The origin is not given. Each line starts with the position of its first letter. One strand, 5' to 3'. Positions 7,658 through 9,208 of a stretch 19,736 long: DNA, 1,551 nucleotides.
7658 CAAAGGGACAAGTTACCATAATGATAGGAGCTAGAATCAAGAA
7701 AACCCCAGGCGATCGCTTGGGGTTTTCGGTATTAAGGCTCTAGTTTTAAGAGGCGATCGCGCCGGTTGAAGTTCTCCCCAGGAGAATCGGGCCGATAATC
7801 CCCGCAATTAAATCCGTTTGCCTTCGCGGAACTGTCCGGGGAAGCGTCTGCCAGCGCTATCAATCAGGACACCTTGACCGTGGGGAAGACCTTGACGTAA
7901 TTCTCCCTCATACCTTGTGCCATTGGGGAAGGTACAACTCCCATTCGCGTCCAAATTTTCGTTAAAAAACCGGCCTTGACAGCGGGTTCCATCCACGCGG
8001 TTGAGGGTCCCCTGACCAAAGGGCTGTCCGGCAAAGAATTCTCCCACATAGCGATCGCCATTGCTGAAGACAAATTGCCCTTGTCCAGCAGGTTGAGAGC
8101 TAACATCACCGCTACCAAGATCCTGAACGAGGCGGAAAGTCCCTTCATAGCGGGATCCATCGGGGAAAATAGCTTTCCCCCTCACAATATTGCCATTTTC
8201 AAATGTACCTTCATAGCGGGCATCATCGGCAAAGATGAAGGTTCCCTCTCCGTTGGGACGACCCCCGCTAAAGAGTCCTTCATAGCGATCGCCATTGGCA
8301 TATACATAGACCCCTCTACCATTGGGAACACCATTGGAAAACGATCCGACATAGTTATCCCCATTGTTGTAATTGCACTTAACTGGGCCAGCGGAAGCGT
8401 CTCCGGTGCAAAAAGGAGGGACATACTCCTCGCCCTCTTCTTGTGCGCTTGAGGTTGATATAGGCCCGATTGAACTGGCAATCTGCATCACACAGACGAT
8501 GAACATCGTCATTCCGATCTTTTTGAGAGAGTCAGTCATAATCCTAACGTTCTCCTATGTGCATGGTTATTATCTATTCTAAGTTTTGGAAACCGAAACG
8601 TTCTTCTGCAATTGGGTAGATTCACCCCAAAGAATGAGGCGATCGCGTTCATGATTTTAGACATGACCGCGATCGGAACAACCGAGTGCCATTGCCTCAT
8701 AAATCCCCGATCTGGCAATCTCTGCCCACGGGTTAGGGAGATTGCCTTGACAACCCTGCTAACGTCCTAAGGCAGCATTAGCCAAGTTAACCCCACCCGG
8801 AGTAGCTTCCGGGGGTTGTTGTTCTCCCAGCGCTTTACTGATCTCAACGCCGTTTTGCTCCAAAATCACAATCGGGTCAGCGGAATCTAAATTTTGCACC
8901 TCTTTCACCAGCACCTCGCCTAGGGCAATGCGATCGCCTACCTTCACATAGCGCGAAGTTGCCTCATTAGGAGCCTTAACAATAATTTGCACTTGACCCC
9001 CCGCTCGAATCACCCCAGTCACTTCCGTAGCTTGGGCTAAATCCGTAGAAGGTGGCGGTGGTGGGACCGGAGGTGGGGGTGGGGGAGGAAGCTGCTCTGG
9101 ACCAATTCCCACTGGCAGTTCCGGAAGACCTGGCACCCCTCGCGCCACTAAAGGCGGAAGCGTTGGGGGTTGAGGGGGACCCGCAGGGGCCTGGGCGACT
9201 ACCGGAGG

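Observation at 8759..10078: Lipoprotein built from nested repeats (120-bp, 48-bp and 12-bp units) with a PilP/GspC-like C-terminal domain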

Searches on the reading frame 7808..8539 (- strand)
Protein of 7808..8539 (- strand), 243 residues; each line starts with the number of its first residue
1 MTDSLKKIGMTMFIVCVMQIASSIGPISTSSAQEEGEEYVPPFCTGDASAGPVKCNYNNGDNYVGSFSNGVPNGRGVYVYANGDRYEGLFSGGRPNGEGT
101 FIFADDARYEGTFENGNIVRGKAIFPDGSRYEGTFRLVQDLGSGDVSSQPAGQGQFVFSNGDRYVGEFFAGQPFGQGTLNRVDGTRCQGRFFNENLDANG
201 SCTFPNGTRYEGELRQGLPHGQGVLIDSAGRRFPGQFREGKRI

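Call 18: search_protein_families(library=pfam, proteins=[window:7808-8539:-], max_evalue=0.01)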
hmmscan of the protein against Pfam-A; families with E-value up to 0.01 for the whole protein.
window:7808-8539:- (243 aa): 1 family
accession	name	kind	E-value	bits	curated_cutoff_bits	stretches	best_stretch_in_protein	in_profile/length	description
PF02493.26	MORN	-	3.6e-31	105.6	22.5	3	63-85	1-23/23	MORN repeat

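Call 80: search_protein_families(library=ncbifam, proteins=[window:7811-8539:-], max_evalue=0.001)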
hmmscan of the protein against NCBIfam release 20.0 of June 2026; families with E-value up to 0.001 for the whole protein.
window:7811-8539:- (243 aa): 0 families

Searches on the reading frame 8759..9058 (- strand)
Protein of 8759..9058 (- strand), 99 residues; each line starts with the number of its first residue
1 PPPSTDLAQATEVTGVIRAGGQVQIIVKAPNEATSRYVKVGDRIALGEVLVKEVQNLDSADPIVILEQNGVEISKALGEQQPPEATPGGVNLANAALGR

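Call 7: search_protein_families(library=pfam, proteins=[window:8759-9058:-], max_evalue=10)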
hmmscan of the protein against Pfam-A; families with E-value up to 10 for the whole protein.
window:8759-9058:- (99 aa): 0 families

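Call 8: search_protein_families(library=ncbifam, proteins=[window:8759-9058:-], max_evalue=10)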
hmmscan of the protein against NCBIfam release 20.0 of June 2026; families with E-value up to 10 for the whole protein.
window:8759-9058:- (99 aa): 2 families
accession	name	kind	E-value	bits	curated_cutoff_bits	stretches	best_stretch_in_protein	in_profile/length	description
NF003685.0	PRK05305.2-5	equivalog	0.097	11.9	183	1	10-56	152-195/198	phosphatidylserine decarboxylase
TIGR00164.2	AS_decarb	equivalog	0.12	11.6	230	1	12-53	172-210/215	archaetidylserine decarboxylase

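Call 9: search_solved_structures(query=window:8762-9058:-, max_evalue=10, show_alignments=3)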
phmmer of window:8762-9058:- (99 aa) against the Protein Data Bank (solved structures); distinct sequences matched with E-value up to 10: 2.
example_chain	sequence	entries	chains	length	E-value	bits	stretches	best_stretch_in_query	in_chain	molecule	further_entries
6vej_P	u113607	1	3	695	0.042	17.6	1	6-52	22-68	Probable Resistance-Nodulation-Cell Division (RND) efflux membrane fusion protein,Probable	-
7vf9_F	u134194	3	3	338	1.7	12.4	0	45-89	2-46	RNA polymerase sigma factor RpoS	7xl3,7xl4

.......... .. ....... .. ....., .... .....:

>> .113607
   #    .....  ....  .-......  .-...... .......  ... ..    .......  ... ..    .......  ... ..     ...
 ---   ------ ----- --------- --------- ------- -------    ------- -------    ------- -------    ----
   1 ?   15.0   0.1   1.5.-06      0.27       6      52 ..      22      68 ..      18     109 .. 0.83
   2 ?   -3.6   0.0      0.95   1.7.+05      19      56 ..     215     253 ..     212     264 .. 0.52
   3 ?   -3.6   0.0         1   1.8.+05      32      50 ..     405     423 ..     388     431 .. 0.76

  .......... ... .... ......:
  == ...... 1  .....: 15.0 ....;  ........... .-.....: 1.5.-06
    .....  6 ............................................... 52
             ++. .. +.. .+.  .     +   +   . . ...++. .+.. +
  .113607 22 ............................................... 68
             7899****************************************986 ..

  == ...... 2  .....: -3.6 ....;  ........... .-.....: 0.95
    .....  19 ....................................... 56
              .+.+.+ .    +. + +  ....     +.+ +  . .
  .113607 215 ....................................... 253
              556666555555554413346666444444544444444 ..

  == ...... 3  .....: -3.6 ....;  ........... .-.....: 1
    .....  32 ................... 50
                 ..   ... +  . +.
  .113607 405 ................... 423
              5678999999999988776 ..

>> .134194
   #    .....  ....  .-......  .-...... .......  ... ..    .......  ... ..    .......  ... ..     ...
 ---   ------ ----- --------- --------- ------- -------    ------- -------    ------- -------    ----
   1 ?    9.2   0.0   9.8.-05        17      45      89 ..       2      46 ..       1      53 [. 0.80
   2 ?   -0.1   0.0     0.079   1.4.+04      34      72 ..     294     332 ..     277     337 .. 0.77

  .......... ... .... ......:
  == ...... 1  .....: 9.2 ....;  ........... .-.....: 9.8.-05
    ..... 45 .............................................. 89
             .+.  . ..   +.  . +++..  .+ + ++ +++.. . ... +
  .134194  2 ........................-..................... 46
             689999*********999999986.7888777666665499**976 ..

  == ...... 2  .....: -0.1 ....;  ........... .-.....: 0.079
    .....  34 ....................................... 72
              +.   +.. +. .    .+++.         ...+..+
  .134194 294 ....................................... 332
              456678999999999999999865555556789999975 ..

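Call 25: predict_structure(alignment_id=A2)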
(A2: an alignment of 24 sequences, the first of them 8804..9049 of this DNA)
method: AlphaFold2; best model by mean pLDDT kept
length: 82 residues; sequences in the alignment: 24
mean_pLDDT: 91.9   pTM: 0.79
mean pLDDT of the five models: 91.9, 91.3, 90.3, 89.8, 89.1
residues with pLDDT >= 90: 66; 70-90: 10; 50-70: 5; < 50: 1
segments of 3 or more residues with pLDDT < 50: none
pLDDT, mean of each block of 10 residues (from residue 1): 95 92 94 96 96 92 97 80 52
secondary structure, 60 per line:
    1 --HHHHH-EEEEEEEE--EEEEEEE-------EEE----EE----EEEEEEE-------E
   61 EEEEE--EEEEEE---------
elements in order: H3-7 E9-16 E19-25 E33-35 E46-52 E60-65 E68-73

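Call 33: search_protein_representatives(alignment_id=A2)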
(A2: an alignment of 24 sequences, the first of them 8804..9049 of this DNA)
Query: 24 sequences, 81 profile positions. Proteins with E-value up to 0.001 (for the whole library): 947; up to 1e-10: 847; up to 1e-30: 55. The best 150 are listed.
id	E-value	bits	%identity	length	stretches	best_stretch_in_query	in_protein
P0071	7.0e-35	135.1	-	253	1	2-79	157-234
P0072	8.2e-35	134.9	-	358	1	1-79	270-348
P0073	4.9e-34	132.4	-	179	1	2-79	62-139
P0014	6.1e-34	132.1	-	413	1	2-80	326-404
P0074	7.2e-34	131.9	-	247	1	1-80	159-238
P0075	7.4e-34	131.8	-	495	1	2-79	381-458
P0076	1.4e-33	131.0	-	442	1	2-79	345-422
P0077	1.4e-33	130.9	-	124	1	1-79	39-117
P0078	2.8e-33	130.0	-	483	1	1-79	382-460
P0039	2.9e-33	129.9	-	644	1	1-79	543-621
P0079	3.3e-33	129.7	-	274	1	1-79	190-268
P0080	7.3e-33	128.6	-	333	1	2-78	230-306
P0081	7.5e-33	128.6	-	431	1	2-79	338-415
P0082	7.8e-33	128.5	-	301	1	1-80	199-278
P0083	1.5e-32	127.7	-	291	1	2-79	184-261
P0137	5.8e-30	119.3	-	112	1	2-79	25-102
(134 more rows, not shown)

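Call 36: find_related_loci(query=A2, collection=genome_contigs, flank=6000)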
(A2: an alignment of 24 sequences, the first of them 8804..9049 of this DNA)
Query A2 (82 aa) in genome_contigs; peptide patterns used: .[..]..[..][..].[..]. (x = any residue, [..] = any of these).
521 stretches matched a pattern; 355 encode a relative of the query (tblastn E <= 1e-3); the best 80 are kept; 80 distinct loci.
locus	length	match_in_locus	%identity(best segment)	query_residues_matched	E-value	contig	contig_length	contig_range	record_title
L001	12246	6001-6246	96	1-82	8e-49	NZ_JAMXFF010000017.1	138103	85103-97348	Laspinema palackyanum D2a NODE_18_length_138103_cov_63.770507, whole genome shotgun sequence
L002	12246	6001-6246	95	1-82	1e-47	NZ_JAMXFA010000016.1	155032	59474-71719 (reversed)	Laspinema olomoucense D3b NODE_16_length_155032_cov_100.459843, whole genome shotgun sequence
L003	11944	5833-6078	95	1-82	1e-47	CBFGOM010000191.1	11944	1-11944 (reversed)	MAG TPA_asm: uncultured Oscillatoriaceae bacterium isolate SRR29873479_metabat2_16 genome assembly, contig: ERZ27315265.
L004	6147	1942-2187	94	1-82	4e-47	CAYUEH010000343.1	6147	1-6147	MAG TPA_asm: uncultured Laspinema sp. isolate binchicken_co405_170 genome assembly, contig: NODE_19669_length_6147_cov_1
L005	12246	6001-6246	93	1-82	1e-46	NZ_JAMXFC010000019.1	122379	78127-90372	Laspinema sp. D2d NODE_27_length_122379_cov_54.778573, whole genome shotgun sequence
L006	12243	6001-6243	86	1-81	5e-43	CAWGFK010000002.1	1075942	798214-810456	MAG: uncultured cyanobacterium isolate MFD01721.bin.1.50 genome assembly, contig: contig_13528, whole genome shotgun seq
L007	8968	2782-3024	85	1-81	2e-42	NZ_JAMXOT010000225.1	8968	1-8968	Oscillatoria sp. HE19RPO 268, whole genome shotgun sequence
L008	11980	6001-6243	84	1-81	1e-40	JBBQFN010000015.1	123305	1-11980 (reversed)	MAG: Cyanophyceae cyanobacterium isolate Co_metawrap_1029 Cmw_1029_k141_14306906_length_123305_cov_45.9985, whole genome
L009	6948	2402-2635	69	1-78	4e-32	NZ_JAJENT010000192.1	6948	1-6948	Phormidium sp. CCY1219 NODE_1154804+_length_6948_cov_89.4669, whole genome shotgun sequence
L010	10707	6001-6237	62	1-79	1e-29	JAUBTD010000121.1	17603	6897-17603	Microcoleus sp. F10-A1 NODE_299_length_17603_cov_32.710145, whole genome shotgun sequence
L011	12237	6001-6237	62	1-79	5e-29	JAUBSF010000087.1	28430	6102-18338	Microcoleus sp. K4-B3 NODE_183_length_28430_cov_51.051247, whole genome shotgun sequence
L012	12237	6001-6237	62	1-79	5e-29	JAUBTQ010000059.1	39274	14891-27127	Microcoleus sp. BROC3 NODE_171_length_39274_cov_21.319030, whole genome shotgun sequence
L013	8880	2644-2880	62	1-79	5e-29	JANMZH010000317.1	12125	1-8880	MAG: Microcoleus sp. OTE_8_concoct_300 OTE_8_k141_3120680, whole genome shotgun sequence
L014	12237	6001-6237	62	1-79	8e-29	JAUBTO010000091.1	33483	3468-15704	Microcoleus sp. C2D2 NODE_170_length_33483_cov_43.713884, whole genome shotgun sequence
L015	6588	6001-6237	62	1-79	9e-29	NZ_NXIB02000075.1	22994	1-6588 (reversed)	Tychonema bourrellyi FEM_GT703 scaffold75_size22994, whole genome shotgun sequence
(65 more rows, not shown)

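Call 37: find_homologous_proteins(query=A2, max_evalue=0.001)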
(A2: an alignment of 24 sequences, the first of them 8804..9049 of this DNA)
Query A2 (24 sequences) (82 aa, profile of the alignment): 261 proteins with E <= 0.001 among 7448 candidates; the best 120 are listed.
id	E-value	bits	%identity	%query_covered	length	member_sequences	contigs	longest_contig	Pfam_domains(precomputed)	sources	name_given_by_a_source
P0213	2.0e-34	135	62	96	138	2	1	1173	-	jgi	-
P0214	8.9e-34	133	61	94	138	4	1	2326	-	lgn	-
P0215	3.7e-33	131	59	91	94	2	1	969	-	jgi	jgi:hypothetical protein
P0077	4.4e-33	131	61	96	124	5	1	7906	-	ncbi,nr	ncbi:MAG: hypothetical protein HC894_16795, partial [Microcoleus sp. SM1_3_4]|nr:hypothetical protei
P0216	5.8e-33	131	58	94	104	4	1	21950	-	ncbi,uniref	ncbi:hypothetical protein, partial [Leptodesmis sp.]|uniref:hypothetical protein n=1 Tax=Leptodesmis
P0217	8.7e-33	130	66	90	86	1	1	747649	-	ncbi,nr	ncbi:hypothetical protein NG798_05665 [Ancylothrix sp. C2]|nr:hypothetical protein [Ancylothrix sp. 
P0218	1.0e-32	130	61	70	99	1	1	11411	-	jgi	jgi:hypothetical protein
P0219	1.0e-32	130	60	91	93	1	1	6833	-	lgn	-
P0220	5.1e-32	128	56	94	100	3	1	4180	-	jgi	jgi:hypothetical protein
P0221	1.9e-31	126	58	89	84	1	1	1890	-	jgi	jgi:hypothetical protein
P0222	4.1e-31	125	54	93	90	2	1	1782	-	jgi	jgi:hypothetical protein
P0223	4.4e-31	125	59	83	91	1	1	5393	-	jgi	jgi:hypothetical protein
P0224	5.8e-31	124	57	93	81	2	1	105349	-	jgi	jgi:hypothetical protein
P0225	6.7e-31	124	59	84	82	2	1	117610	-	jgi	jgi:hypothetical protein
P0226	7.4e-31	124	62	67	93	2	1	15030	-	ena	-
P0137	1.8e-29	119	50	93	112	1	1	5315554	-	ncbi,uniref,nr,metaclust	ncbi:hypothetical protein [Crinalium epipsammum]|uniref:hypothetical protein n=1 Tax=Crinalium epips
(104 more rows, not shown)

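Call 44: search_solved_structures(query=A2, max_evalue=10, show_alignments=5)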
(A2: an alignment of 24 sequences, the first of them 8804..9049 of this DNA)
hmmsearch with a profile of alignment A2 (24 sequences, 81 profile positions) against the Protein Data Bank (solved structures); distinct sequences matched with E-value up to 10: 1.
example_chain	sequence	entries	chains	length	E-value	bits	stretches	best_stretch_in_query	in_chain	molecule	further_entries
6vej_P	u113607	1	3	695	0.78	13.1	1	3-48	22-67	Probable Resistance-Nodulation-Cell Division (RND) efflux membrane fusion protein,Probable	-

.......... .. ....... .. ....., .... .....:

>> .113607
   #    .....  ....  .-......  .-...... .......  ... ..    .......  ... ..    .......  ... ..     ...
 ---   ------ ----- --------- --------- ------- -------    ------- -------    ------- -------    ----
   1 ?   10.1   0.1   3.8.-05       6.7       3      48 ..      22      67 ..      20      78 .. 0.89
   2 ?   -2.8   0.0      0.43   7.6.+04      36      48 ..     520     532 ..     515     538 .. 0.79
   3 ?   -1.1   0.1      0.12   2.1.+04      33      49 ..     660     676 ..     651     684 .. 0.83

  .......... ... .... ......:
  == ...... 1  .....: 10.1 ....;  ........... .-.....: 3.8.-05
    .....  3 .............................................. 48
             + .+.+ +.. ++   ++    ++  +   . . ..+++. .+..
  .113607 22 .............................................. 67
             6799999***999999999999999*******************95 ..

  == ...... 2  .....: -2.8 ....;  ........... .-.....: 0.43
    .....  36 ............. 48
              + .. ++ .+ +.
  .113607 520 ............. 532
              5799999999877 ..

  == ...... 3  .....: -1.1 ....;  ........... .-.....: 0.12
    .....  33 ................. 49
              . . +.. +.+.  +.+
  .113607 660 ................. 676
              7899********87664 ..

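Call 54: fold_search(model_id=the predicted structure, library=pdb)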
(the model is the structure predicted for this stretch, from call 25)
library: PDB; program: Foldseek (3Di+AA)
matches with E <= 10: 896; with E <= 0.001: 0
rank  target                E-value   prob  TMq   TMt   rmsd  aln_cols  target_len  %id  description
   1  3oss_C                4.1e-02  1.00  0.60  0.74   3.0        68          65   13  The crystal structure of enterotoxigenic Escherichia coli GspC-GspD complex from the type II secretion system (released 2011-08-03)
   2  2lc4_MODEL_1_A        4.3e-02  0.99  0.49  0.40   5.0        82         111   20  Solution Structure of PilP from Pseudomonas aeruginosa (released 2011-12-21)
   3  3jc8_Pa               5.1e-02  0.98  0.47  0.28   6.4        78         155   17  Architectural model of the type IVa pilus machine in a piliated state (released 2016-03-16)
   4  2y4y_B                5.4e-02  1.00  0.49  0.52   4.1        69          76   19  Structure of a domain from the type IV pilus biogenesis lipoprotein PilP, from Pseudomonas aeruginosa (released 2012-01-18)
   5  2ivw_MODEL_1_A        7.9e-02  0.96  0.48  0.37   6.7        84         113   14  The solution structure of a domain from the Neisseria meningitidis PilP pilot protein. (released 2007-02-13)
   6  7oxx_B                9.3e-02  0.69  0.42  0.29   9.6       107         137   15  CrabP2 mutant R30AK31A (released 2022-07-13)
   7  7oxx_A                9.9e-02  0.69  0.42  0.30   9.6       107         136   16  CrabP2 mutant R30AK31A (released 2022-07-13)
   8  4ykm_A                1.7e-01  0.80  0.46  0.32   5.1       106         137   15  Crystal structure of the R111K:Y134F:T54V:R132Q:P39Q:R59Y:A32W:F3Q mutant of human Cellular Retinoic Acid Binding Prot (released 2016-03-09)
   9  5e4w_C                1.8e-01  0.54  0.32  0.26  11.9        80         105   10  Crystal structure of cpSRP43 chromodomains 2 and 3 in complex with the Alb3 tail (released 2015-12-02)
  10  6mox                  1.9e-01  0.57  0.40  0.28   9.7       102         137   17  Crystal Structure of the All-trans Retinal-Bound R111K:Y134F:T54V:R132Q:P39Q:R59Y:L121E Human Cellular Retinoic Acid Bin (released 2019-01-09)
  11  2qo5                  1.9e-01  0.38  0.36  0.27   7.3        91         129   19  Crystal structure of the cysteine 91 threonine mutant of zebrafish liver bile acid-binding protein complexed with cholic (released 2007-07-31)
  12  6moq                  2.0e-01  0.54  0.40  0.28   9.7       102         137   17  Crystal Structure of the All-trans Retinal-Bound R111K:Y134F:T54V:R132Q:P39Y:R59Y:L121W Mutant of Human Cellular Retinoi (released 2019-01-09)
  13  7oxx_C                2.0e-01  0.51  0.41  0.29   9.6       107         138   16  CrabP2 mutant R30AK31A (released 2022-07-13)
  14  4m6s                  2.1e-01  0.75  0.46  0.32   5.2       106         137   15  Crystal structure of the R111K:R132Y:Y134F:T54V:R59W:A32W mutant of the Cellular Retinoic Acid Binding Protein Type II i (released 2013-10-09)
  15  4av2_M                2.4e-01  0.85  0.44  0.44   6.0        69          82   19  Single particle electron microscopy of PilQ dodecameric complexes from Neisseria meningitidis. (released 2012-10-17)
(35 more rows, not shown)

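Call 76: find_encoding_contigs(protein=P0137, flank=4000, max_places=1)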
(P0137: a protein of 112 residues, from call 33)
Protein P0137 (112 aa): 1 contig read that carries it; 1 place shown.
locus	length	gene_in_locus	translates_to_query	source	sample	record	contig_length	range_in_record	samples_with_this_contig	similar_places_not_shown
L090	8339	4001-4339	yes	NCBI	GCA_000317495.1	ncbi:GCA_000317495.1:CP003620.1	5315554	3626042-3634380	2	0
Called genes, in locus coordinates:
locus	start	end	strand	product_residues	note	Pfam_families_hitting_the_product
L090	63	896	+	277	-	PF01716:MSP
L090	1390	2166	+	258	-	PF04542:Sigma70_r2, PF04539:Sigma70_r3, PF04545:Sigma70_r4, PF08281:Sigma70_r4_2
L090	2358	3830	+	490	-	-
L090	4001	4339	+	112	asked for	-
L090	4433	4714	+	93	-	-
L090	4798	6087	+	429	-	PF00152:tRNA-synt_2 (faint), PF13393:tRNA-synt_His, PF00587:tRNA-synt_2b, PF03129:HGTP_anticodon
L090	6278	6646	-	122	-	-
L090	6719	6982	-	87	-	-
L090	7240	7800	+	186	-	PF05685:Uma2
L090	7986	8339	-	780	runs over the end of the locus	PF00999:Na_H_Exchanger, PF02254:TrkA_N, PF02080:TrkA_C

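Call 80: search_protein_families(library=ncbifam, proteins=[L090:1390-2166:+], max_evalue=0.001)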
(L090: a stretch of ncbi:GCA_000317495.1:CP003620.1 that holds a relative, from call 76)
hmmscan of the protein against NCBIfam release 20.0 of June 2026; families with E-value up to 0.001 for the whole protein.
L090:1390-2166:+ (258 aa): 78 families (the best 25 are shown)
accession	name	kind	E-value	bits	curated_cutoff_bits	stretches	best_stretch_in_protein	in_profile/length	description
NF005644.0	PRK07408.1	subfamily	2.8e-123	410.6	261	1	2-254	2-254/258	RNA polymerase sigma factor SigF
TIGR02980.1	SigBFG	subfamily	2e-53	181.4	234.35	1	27-250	3-223/227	SigB/SigF/SigG family RNA polymerase sigma factor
TIGR02941.1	Sigma_B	equivalog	1.2e-39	136.3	315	1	10-250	12-250/255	RNA polymerase sigma factor SigB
NF006071.0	PRK08215.1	equivalog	6.7e-38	130.8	372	1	10-250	20-254/258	RNA polymerase sporulation sigma factor SigG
NF004052.0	PRK05572.1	subfamily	4.1e-37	128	311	1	8-251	13-248/252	SigF/SigG family RNA polymerase sporulation sigma factor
TIGR02885.1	spore_sigF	equivalog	6.1e-37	127.7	321.45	1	21-250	5-228/231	RNA polymerase sporulation sigma factor SigF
NF005514.0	PRK07122.1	subfamily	4.5e-36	124.4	372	1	26-250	39-260/264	RNA polymerase sigma factor SigF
TIGR02850.1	spore_sigG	equivalog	5.7e-35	121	457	1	10-250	17-251/254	RNA polymerase sporulation sigma factor SigG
TIGR02937.1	sigma70-ECF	superfamily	3.1e-31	108.2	42.9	1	29-250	3-162/165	sigma-70 family RNA polymerase sigma factor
TIGR02479.1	FliA_WhiG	subfamily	6.2e-31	107.9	189.6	1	38-250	7-220/224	FliA/WhiG family RNA polymerase sigma factor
TIGR02997.1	Sig70-cyanoRpoD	subfamily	3.1e-29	102.2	384.5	1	12-249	61-297/298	RNA polymerase sigma factor, RpoD/SigA family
NF005920.0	PRK07921.1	subfamily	2.9e-28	98.8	464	1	17-232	81-293/328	RNA polymerase sigma factor SigB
TIGR02393.1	RpoD_Cterm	equivalog_domain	4.6e-28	98.4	354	1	29-234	2-209/238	RNA polymerase sigma factor RpoD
NF005413.0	PRK06986.1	subfamily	2.3e-26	93.1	201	1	19-249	6-232/241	RNA polymerase sigma factor FliA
NF041931.2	MzaA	equivalog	7e-26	91.2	800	1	25-233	473-685/726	MZA anti-phage system associated sigma-70 family RNA polymerase sigma factor MzaA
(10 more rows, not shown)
